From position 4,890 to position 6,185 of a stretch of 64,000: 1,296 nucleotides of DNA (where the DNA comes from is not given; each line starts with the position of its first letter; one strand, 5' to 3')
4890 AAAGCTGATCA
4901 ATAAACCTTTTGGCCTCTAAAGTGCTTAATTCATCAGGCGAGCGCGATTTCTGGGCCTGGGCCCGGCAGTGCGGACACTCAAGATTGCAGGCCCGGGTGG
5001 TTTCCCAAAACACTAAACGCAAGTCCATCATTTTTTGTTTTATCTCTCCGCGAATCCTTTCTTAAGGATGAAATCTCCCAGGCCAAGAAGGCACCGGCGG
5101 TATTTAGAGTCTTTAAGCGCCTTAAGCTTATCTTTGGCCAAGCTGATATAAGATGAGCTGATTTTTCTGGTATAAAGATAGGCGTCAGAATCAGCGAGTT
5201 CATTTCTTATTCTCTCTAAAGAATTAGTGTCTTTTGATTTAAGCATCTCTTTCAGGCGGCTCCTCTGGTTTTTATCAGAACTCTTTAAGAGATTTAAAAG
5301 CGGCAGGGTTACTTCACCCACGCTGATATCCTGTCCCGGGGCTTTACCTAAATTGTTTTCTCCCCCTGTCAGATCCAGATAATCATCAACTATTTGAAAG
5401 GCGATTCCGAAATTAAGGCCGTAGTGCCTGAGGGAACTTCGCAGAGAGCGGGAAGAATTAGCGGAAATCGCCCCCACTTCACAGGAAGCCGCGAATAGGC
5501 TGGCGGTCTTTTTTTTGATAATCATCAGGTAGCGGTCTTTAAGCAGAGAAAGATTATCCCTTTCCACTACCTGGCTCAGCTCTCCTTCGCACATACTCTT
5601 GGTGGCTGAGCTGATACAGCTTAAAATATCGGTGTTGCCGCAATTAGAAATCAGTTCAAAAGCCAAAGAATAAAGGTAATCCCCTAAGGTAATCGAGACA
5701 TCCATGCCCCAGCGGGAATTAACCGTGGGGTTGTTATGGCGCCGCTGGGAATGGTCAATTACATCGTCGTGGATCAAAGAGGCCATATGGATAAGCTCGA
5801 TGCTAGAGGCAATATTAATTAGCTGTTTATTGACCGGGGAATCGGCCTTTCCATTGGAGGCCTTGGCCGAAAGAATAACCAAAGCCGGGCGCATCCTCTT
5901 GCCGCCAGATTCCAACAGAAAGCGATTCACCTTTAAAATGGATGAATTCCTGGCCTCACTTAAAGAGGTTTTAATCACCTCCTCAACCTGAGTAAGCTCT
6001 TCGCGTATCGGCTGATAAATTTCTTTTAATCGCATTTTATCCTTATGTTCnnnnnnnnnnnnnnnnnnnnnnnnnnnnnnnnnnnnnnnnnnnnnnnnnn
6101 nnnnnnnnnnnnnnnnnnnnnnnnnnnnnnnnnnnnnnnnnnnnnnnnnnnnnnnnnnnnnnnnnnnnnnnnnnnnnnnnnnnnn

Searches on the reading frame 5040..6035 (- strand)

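Call 85: search_protein_families(library=pfam, proteins=[window:5040-6035:-], max_evalue=0.00001)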
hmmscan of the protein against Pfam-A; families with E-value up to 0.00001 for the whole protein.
window:5040-6035:- (331 aa): 1 family
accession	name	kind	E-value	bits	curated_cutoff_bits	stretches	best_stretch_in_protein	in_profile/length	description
PF00348.22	polyprenyl_synt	-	2.7e-70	236.9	27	1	34-277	5-245/251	Polyprenyl synthetase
